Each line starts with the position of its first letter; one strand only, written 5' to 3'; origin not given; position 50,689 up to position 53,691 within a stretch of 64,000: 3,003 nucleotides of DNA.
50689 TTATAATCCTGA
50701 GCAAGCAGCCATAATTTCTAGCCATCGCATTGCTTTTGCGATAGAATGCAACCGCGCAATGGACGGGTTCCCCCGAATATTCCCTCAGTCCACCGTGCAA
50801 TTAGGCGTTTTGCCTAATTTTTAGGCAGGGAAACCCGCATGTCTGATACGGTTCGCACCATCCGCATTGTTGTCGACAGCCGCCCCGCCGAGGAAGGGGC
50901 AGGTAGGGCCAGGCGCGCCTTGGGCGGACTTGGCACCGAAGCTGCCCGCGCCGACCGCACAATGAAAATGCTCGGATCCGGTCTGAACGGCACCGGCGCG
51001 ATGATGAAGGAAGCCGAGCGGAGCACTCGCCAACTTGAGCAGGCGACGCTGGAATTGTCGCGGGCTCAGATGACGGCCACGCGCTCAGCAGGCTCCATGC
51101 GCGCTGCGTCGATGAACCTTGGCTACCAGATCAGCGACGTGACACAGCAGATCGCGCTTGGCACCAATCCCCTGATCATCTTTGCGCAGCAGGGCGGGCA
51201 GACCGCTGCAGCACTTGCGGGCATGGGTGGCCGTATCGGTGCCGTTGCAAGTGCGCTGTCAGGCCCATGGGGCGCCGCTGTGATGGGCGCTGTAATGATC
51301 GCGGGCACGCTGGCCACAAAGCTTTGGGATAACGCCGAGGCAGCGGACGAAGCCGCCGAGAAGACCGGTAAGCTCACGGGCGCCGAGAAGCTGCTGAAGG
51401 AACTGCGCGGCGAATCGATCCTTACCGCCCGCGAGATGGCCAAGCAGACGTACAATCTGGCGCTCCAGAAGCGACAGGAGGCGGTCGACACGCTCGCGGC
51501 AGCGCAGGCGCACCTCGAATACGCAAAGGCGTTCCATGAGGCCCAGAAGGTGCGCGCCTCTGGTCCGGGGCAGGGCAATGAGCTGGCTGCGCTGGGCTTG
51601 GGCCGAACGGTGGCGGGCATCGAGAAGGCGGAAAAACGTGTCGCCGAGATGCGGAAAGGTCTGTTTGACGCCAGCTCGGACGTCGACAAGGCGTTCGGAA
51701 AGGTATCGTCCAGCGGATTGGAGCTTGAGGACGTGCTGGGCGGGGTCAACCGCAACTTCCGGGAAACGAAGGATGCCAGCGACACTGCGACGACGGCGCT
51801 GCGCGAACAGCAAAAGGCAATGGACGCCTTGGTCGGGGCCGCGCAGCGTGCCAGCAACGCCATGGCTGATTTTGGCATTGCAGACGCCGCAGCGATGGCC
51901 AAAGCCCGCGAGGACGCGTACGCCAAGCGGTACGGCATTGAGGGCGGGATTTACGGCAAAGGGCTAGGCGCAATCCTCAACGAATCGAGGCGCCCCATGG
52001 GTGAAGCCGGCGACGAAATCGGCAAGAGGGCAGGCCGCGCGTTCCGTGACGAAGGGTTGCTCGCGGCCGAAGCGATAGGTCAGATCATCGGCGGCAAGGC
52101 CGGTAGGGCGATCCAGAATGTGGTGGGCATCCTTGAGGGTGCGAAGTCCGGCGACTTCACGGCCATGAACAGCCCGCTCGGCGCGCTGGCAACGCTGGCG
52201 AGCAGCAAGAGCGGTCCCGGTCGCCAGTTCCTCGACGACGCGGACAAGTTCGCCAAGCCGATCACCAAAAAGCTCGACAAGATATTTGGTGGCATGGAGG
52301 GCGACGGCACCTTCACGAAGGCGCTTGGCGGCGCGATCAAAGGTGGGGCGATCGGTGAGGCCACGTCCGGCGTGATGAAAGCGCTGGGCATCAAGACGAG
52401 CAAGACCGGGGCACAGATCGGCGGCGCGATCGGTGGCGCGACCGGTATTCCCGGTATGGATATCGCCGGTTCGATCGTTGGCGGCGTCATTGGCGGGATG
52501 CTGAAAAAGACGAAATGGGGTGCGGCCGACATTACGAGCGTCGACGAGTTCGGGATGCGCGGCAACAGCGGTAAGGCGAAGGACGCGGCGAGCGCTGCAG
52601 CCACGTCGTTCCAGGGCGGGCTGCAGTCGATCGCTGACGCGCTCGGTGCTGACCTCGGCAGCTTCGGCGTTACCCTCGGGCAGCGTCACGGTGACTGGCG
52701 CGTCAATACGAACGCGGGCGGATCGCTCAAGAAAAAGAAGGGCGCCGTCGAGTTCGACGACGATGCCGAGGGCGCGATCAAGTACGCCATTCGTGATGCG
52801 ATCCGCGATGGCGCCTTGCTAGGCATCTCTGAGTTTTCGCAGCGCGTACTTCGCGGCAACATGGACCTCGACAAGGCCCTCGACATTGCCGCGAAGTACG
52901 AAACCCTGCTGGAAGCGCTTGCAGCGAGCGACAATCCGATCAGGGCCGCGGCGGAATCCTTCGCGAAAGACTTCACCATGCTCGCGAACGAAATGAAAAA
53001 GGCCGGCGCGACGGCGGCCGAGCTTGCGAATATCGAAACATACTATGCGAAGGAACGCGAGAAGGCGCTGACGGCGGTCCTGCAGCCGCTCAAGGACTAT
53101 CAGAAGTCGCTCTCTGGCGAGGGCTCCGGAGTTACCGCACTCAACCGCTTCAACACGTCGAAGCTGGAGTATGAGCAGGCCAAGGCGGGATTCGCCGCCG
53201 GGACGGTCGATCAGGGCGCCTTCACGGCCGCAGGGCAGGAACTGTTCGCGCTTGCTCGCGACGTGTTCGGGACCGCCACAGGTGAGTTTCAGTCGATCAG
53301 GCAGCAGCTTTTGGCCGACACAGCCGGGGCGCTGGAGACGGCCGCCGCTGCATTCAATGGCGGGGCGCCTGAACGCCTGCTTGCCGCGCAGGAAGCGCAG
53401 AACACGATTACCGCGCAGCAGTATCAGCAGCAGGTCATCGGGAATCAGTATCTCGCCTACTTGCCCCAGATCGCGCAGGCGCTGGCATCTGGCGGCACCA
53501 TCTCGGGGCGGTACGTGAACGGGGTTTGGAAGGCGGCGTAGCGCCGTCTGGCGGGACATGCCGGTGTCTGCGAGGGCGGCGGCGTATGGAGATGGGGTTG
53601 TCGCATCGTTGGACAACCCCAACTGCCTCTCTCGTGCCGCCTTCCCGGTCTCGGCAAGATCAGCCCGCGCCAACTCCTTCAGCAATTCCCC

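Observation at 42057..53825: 11.8 kb tRNA-Gln island with a phage-satellite-like layout in a high-GC alphaproteobacterium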

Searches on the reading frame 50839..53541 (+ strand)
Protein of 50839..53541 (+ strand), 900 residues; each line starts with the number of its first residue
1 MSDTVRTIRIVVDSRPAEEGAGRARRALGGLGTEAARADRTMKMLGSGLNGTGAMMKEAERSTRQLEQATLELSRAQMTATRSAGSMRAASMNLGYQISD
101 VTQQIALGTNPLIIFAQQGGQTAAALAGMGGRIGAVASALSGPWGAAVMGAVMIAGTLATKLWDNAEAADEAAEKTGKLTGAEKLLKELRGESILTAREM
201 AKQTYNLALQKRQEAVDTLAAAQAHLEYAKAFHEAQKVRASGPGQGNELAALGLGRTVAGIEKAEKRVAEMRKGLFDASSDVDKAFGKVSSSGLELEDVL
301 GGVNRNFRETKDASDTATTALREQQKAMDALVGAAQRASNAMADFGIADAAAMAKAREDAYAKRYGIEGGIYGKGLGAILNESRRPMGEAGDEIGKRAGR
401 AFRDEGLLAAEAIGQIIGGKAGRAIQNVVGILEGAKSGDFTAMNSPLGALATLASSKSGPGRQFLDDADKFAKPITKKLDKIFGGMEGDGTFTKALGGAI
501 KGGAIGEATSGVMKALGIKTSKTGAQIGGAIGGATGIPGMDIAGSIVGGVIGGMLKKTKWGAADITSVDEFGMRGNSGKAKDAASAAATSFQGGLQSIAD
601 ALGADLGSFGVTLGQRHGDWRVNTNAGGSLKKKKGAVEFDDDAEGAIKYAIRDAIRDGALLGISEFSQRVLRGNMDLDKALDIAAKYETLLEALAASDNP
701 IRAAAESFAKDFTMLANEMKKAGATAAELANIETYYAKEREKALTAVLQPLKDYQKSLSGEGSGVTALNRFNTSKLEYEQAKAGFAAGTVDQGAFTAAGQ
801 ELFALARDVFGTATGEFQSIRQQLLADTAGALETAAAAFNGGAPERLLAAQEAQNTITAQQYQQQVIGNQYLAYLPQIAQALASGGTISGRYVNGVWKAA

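Call 8: search_protein_families(library=pfam, max_evalue=0.01, proteins=[window:50839-53541:+])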
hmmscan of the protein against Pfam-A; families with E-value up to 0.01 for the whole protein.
window:50839-53541:+ (900 aa): 1 family
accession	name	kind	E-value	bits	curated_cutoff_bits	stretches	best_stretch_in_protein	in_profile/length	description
PF06791.18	TMP_2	-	4e-09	36.9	30.2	1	77-181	3-112/208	Prophage tail length tape measure protein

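Call 10: search_protein_families(library=phrogs, max_evalue=0.01, proteins=[window:50839-53541:+])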
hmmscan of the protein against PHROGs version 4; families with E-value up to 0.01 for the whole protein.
window:50839-53541:+ (900 aa): 5 families
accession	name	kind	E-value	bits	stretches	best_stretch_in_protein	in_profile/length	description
phrog_4498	-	tail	1.8e-08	34.8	1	34-222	15-194/381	tail length tape measure protein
phrog_3827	-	tail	1.8e-07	31.7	1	28-222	150-342/393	tail length tape measure protein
phrog_1538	-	tail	1.8e-07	31.3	1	1-356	1-348/811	tail length tape measure protein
phrog_24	-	tail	4.4e-07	29.4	1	59-172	229-342/1151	tail length tape measure protein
phrog_9745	-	unknown function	8.7e-06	26.6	1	33-128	14-106/120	-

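Call 15: find_homologous_proteins(query=window:50839-53541:+)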
Query window:50839-53541:+ (900 aa): 46 proteins with E <= 0.001 among 8000 candidates.
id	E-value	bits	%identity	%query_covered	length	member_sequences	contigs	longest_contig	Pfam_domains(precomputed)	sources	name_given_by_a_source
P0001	0.0e+0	1801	96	100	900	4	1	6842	PF06791.19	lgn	-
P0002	0.0e+0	1155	67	96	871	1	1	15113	PF06791.19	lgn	-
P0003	6.0e-243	827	51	99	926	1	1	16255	PF06791.19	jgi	-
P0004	3.5e-238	812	82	53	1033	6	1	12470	PF20155.5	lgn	-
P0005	6.9e-224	764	67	61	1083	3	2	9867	PF20155.5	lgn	-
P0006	2.4e-184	633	58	61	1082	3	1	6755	PF20155.5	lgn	-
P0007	2.0e-183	630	61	56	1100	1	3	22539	PF20155.5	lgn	-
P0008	2.6e-143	498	56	52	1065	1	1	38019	PF20155.5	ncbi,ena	-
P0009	1.4e-78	284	37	38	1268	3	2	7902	PF06791.19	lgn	-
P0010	1.5e-57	214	38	41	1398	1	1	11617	-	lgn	-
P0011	5.7e-55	206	34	42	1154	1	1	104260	-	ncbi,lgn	-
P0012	3.8e-54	203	35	39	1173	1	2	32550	PF06791.19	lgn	-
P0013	7.8e-50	189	56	11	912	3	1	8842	PF06791.19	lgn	-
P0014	6.8e-48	182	37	32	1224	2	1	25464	PF06791.19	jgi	jgi:hypothetical protein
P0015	5.8e-47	179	32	37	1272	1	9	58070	-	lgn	-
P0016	3.3e-46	177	34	36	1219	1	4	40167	PF06791.19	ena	-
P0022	1.8e-34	138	38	31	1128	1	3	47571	PF06791.19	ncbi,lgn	-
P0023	1.2e-33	135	39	35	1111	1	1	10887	PF06791.19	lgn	-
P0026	6.8e-32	129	39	17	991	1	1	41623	PF06791.19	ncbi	-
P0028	2.5e-26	111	29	48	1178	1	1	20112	PF06791.19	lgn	-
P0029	4.6e-26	110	42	21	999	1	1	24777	PF06791.19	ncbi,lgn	-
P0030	1.3e-21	95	50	12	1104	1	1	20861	PF06791.19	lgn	-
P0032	3.3e-19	87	39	22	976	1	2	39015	PF06791.19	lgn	-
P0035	1.2e-16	79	36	21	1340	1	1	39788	PF06791.19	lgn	-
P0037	4.8e-16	77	31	30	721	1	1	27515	PF06791.19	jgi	jgi:hypothetical protein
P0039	1.5e-15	75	32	25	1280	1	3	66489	PF01551.30,PF06791.19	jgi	jgi:murein DD-endopeptidase MepM/ murein hydrolase activator NlpD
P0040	3.0e-15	74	32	31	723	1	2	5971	PF06791.19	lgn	-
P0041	4.0e-15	74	33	27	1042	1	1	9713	PF02557.23,PF06791.19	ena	-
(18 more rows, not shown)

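Call 16: find_encoding_contigs(protein=P0002, flank=10000, max_places=3)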
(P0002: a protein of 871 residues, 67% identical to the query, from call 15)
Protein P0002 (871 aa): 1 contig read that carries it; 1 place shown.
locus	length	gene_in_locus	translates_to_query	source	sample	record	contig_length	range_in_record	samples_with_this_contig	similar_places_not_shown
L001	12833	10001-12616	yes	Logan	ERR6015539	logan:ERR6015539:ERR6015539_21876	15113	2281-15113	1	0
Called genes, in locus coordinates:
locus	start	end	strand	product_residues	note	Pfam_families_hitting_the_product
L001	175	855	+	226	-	-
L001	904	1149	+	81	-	PF12728:HTH_17 (weak)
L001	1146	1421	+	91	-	-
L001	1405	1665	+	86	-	PF02229:PC4 (weak)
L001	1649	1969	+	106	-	-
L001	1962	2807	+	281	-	PF13730:HTH_36 (weak)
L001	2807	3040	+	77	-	-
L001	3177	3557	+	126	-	-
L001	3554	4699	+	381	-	PF04233:Phage_Mu_F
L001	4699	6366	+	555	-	PF03237:Terminase_6N, PF03354:TerL_ATPase (faint)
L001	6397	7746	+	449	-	-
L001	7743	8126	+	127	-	-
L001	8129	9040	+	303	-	PF20911:GP7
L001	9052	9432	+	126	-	-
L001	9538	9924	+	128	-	-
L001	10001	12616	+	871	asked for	PF06791:TMP_2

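Call 17: find_encoding_contigs(protein=P0003, flank=10000, max_places=3)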
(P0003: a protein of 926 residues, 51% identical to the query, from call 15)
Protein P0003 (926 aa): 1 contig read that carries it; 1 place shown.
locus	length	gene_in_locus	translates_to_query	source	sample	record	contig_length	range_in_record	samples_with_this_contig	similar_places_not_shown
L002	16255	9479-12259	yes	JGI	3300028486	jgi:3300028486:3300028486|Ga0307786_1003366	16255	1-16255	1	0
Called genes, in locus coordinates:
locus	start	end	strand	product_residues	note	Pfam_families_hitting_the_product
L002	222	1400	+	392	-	PF13356:Arm-DNA-bind_3, PF22022:Phage_int_M, PF00589:Phage_integrase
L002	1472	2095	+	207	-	-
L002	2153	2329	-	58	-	-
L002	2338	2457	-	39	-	-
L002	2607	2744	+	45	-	-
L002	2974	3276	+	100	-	-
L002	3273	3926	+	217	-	-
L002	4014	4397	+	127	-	-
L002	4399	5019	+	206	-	-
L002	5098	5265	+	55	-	PF12728:HTH_17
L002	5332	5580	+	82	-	-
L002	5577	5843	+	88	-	-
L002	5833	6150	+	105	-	-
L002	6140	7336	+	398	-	PF13481:AAA_25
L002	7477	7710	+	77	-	-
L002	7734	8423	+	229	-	-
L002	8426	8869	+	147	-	PF18932:DUF5681 (weak)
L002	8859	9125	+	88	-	-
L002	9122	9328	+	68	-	-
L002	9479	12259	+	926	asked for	PF06791:TMP_2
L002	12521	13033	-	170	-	-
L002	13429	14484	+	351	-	PF02541:Ppx-GppA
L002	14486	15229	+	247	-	PF01728:FtsJ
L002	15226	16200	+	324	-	PF04371:PAD_porph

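Call 20: find_encoding_contigs(protein=P0008, flank=10000, max_places=2)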
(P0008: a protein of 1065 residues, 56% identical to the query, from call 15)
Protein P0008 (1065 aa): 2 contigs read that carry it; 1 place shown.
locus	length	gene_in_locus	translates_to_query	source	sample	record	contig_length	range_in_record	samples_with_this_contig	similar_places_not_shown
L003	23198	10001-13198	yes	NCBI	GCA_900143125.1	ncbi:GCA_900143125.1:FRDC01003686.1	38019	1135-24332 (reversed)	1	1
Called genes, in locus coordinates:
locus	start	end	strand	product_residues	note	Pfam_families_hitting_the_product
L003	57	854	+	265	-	-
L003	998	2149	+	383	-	-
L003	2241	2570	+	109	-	-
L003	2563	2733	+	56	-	-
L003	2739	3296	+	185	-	-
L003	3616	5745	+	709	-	-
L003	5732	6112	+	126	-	-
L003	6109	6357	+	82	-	-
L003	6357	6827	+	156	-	PF20557:DnaT_2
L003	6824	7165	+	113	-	-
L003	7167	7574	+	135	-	-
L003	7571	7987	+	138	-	PF13554:Phage_tail_terminator_5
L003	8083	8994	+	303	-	PF18906:Phage_tube_2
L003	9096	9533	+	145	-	PF27119:Phage_YdaY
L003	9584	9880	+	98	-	PF23812:Phage_TAC_18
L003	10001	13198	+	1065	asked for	PF20155:TMP_3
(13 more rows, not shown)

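Call 21: find_encoding_contigs(protein=P0004, flank=10000, max_places=2)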
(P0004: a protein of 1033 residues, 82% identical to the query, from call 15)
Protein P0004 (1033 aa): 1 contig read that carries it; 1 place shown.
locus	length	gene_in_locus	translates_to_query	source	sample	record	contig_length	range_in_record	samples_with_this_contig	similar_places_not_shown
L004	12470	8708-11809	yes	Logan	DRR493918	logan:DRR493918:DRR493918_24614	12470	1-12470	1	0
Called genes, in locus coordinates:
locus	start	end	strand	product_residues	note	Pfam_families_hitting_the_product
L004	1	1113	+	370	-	?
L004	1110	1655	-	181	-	-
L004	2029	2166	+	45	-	-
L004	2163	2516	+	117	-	-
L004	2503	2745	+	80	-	-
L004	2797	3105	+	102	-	-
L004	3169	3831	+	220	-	-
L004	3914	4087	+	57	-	PF12728:HTH_17 (weak)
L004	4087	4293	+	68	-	-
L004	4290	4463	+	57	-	-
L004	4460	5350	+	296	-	PF23639:DUF7146, PF13155:Toprim_2 (faint), PF13362:Toprim_3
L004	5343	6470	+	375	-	PF13481:AAA_25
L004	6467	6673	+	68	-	-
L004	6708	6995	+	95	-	-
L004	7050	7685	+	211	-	-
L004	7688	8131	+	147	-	PF18932:DUF5681 (weak)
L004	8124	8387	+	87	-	-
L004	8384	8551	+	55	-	-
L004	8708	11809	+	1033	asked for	PF20155:TMP_3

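Call 22: find_encoding_contigs(protein=P0001, flank=10000, max_places=2)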
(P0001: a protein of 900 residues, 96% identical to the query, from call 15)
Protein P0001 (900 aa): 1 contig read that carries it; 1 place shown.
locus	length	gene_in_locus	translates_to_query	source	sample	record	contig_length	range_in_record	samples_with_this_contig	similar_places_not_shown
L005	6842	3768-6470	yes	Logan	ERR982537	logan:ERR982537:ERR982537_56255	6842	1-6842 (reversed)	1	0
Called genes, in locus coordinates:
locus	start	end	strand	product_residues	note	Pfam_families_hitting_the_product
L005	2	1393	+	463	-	?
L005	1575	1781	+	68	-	-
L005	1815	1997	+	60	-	-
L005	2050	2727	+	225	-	-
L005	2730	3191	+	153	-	PF18932:DUF5681 (weak)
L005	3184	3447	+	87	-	-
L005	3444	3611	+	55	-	-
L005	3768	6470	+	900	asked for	PF06791:TMP_2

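Call 25: find_related_loci(query=A1, collection=genome_contigs, flank=10000)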
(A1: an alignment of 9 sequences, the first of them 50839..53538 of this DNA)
Query A1 (900 aa) in genome_contigs; peptide patterns used: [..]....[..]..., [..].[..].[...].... (x = any residue, [..] = any of these).
599 stretches matched a pattern (row limit reached: there are more); 1 encode a relative of the query (tblastn E <= 1e-3); 1 distinct loci.
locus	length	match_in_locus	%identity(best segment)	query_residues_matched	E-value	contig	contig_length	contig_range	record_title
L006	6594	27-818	33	496-733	2e-20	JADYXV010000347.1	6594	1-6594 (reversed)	MAG: Novosphingobium sp. isolate SJ501 c_000001636039, whole genome shotgun sequence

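Call 30: search_protein_families(library=phrogs, max_evalue=0.01, proteins=[L004:7688-8131:+, L004:8124-8387:+, L004:8384-8551:+, L002:8426-8869:+, L001:3177-3557:+, L001:6397-7746:+, L001:7743-8126:+, L001:8129-9040:+, L001:9052-9432:+, L001:9538-9924:+])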
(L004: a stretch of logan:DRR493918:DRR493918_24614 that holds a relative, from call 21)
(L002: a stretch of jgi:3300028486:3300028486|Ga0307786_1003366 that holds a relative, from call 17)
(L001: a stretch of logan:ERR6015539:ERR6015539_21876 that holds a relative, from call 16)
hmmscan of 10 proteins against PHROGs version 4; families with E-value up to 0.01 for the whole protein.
L004:7688-8131:+ (147 aa): 2 families
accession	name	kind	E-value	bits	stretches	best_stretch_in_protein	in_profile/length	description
phrog_9747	-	unknown function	5.4e-06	27.3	1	26-141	19-140/147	-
phrog_8771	-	unknown function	0.002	19.1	1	14-36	21-44/142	-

L004:8124-8387:+ (87 aa): 0 families

L004:8384-8551:+ (55 aa): 0 families

L002:8426-8869:+ (147 aa): 2 families
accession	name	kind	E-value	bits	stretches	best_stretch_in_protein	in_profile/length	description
phrog_9747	-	unknown function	9.2e-06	26.6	1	25-141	19-140/147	-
phrog_8771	-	unknown function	0.0012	19.8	1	14-35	21-43/142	-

L001:3177-3557:+ (126 aa): 0 families

L001:6397-7746:+ (449 aa): 1 family
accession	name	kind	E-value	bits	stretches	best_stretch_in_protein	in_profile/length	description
phrog_104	-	head and packaging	3.7e-07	30.2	1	132-316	161-357/550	portal protein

L001:7743-8126:+ (127 aa): 0 families

L001:8129-9040:+ (303 aa): 2 families
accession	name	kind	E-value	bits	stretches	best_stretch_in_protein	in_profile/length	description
phrog_212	-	head and packaging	2.4e-78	264.6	1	2-302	6-295/301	major head protein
phrog_31318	-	unknown function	7.8e-19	68.9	1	157-300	2-144/147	-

L001:9052-9432:+ (126 aa): 1 family
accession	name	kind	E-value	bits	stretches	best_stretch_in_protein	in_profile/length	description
phrog_427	-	unknown function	3.4e-05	24.8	1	6-125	3-131/142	-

L001:9538-9924:+ (128 aa): 4 families
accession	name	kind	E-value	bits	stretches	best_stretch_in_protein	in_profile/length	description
phrog_169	-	connector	2.5e-28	100.8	1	29-126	151-249/275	tail completion or Neck1 protein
phrog_17193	-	connector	2.5e-11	44.7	1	37-125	151-238/250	tail completion or Neck1 protein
phrog_5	-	connector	0.00033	21.5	1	4-125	92-193/239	tail completion or Neck1 protein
phrog_16336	-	unknown function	0.008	17.2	0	34-121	84-154/223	-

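Call 31: search_dna_similar(query=L004:7688-8131:+, collection=phages, mode=protein, max_evalue=0.001, max_rows=25)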
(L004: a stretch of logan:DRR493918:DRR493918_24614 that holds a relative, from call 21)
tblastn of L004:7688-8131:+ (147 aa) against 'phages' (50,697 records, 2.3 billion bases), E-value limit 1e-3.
Records with a match: 1; places in all: 1; records where one place covers at least 80% of the query: 1.
Best place of each record, by identity: 60-80% 1.
By first word of the organism name: Bacteriophage 1.
By host as written in the record: - 1.
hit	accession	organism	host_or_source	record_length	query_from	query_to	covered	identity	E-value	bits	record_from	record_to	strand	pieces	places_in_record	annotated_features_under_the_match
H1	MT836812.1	Bacteriophage sp.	human fecal samples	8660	26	143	80%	63.6%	9e-35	132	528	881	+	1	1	record has no annotation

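Call 32: search_dna_similar(query=window:50839-53541:+, collection=phages, mode=protein, max_evalue=0.00001, max_rows=25)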
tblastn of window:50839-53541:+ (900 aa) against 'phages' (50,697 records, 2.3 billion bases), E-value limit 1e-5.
Records with a match: 2; places in all: 2; records where one place covers at least 80% of the query: 0.
Best place of each record, by identity: <60% 2.
By first word of the organism name: Erythrobacter 2.
By host as written in the record: Erythrobacter sp. JL475 1; Erythrobacter litoralis DSM 8509 1.
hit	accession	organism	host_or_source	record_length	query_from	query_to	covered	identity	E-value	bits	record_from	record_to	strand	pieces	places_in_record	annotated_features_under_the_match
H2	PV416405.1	Erythrobacter phage ZS04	Erythrobacter sp. JL475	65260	65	267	23%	33.6%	1e-8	66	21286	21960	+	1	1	tail length tape measure protein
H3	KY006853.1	Erythrobacter phage vB_EliS_R6L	Erythrobacter litoralis DSM 8509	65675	65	267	23%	33.6%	1e-8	65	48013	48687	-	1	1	tail tape-measure protein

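Call 38: find_related_loci(query=A1, collection=viral_contigs, flank=10000)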
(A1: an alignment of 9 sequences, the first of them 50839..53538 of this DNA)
Query A1 (900 aa) in viral_contigs; peptide patterns used: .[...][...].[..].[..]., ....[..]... (x = any residue, [..] = any of these).
356 stretches matched a pattern; 34 encode a relative of the query (tblastn E <= 1e-3); 34 distinct loci.
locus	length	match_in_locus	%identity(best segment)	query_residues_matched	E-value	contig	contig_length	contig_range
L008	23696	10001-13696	34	1-854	2e-63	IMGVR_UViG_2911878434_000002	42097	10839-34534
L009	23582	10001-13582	37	34-840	2e-52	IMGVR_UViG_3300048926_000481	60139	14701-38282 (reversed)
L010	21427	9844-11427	34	423-890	4e-52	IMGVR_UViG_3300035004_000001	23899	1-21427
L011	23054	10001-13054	42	81-822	4e-51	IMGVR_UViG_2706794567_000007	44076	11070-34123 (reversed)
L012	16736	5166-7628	36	81-744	2e-48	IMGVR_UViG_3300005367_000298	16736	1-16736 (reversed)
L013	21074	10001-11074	34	429-770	1e-45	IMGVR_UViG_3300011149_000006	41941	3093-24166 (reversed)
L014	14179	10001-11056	35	396-744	9e-46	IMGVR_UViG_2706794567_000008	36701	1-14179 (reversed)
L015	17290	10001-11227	38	429-839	1e-45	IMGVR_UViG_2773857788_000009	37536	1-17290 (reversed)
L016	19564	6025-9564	35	36-840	8e-46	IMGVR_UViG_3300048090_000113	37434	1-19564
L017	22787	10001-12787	35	81-759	7e-44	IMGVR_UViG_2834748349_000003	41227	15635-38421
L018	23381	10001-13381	33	22-844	7e-42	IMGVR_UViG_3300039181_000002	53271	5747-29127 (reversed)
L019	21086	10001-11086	35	419-770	5e-41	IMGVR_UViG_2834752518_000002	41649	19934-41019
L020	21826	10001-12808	34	82-770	2e-40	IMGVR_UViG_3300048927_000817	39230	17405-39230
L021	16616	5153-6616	34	400-882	3e-40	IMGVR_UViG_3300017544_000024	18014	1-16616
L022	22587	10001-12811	34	82-770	8e-40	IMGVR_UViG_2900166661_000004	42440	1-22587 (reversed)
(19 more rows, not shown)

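Call 40: search_solved_structures(query=L004:7688-8131:+, max_evalue=1)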
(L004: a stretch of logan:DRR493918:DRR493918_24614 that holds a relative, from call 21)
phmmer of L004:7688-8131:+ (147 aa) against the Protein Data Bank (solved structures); distinct sequences matched with E-value up to 1: 5.
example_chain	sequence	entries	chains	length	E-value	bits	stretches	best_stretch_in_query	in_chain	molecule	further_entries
5zjp_A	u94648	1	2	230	0.066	16.6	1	73-118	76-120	Putative N-acetylmannosamine-6-phosphate 2-epimerase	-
5zjb_A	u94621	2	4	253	0.081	16.3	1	73-118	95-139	Putative N-acetylmannosamine-6-phosphate 2-epimerase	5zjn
4zza_A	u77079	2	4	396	0.43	14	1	67-141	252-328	Sugar binding protein of ABC transporter system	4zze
4zs9_A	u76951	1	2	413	0.47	13.8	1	67-141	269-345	Sugar binding protein of ABC transporter system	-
4dnx_A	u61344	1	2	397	0.53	13.7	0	40-82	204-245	Sulfate adenylyltransferase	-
